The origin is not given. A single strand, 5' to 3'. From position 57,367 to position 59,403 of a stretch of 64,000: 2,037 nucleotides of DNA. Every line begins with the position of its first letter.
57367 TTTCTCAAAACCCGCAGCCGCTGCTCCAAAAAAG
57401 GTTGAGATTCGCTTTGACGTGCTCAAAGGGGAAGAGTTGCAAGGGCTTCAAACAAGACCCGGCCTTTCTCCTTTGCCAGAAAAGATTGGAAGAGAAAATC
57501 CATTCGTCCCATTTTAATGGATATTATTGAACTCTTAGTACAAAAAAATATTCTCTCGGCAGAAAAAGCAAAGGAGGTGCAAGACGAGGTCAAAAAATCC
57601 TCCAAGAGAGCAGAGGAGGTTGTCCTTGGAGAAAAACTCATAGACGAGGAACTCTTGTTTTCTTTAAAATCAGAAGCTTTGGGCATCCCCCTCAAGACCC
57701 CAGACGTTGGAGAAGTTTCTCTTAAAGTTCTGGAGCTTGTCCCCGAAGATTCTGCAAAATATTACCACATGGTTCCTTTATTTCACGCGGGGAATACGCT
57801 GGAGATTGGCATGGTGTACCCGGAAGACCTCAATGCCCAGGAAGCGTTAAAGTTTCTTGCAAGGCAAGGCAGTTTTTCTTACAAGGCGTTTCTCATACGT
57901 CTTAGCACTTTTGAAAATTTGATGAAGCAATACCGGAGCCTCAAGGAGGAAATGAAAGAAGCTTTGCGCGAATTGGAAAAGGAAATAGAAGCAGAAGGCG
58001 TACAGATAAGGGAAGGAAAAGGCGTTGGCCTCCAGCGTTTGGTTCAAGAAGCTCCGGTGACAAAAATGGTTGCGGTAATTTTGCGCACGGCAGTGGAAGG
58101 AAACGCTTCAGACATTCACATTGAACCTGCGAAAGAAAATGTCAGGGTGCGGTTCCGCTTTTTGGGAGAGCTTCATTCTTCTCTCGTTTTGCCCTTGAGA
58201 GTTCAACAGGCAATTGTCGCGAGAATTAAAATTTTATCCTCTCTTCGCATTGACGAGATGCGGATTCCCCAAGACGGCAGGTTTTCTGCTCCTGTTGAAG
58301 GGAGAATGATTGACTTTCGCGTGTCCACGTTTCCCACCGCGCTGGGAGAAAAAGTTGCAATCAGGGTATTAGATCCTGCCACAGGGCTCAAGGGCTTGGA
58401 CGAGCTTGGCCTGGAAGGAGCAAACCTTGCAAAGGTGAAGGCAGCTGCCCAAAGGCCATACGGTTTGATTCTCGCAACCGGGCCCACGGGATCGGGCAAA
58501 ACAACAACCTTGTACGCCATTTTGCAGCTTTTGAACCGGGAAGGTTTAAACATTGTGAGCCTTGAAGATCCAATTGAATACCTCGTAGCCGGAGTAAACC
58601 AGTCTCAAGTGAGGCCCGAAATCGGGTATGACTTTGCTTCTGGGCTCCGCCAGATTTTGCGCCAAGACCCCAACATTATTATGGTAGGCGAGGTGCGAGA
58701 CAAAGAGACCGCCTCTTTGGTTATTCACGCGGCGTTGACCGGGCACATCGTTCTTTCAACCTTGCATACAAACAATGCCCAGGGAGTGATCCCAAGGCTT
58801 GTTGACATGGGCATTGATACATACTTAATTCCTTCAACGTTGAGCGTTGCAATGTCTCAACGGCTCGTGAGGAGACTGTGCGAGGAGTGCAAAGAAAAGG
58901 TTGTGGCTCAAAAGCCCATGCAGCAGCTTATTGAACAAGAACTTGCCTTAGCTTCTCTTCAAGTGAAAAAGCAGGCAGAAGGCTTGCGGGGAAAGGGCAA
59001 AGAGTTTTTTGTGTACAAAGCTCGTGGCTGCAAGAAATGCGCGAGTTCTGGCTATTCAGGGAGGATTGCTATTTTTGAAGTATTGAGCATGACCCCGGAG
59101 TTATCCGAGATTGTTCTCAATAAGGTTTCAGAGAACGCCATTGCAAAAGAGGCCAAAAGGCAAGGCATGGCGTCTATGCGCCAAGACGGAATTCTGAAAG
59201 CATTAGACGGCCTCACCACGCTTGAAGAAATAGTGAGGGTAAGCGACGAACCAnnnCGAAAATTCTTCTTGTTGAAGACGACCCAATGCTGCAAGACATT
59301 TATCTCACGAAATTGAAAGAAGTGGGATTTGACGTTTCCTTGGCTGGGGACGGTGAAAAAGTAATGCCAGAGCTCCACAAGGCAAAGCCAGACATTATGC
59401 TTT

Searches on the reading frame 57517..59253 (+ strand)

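Call 34: search_protein_families(library=pfam, proteins=[window:57517-59253:+], max_evalue=0.001)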
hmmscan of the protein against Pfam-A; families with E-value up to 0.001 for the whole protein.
window:57517-59253:+ (579 aa): 4 families
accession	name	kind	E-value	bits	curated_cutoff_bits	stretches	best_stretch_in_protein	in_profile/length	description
PF00437.27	T2SSE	-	2.6e-124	415.1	24.9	1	177-574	4-370/370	Type II/IV secretion system protein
PF05157.20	MshEN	-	2.5e-09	37.4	23.1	1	55-143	1-87/90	MshEN domain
PF13604.12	AAA_30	-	3e-05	24.3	27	1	306-348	9-51/191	AAA domain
PF25199.1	nSTAND_NTPase5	-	7.6e-05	23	34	1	304-355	29-82/145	Novel STAND NTPase 5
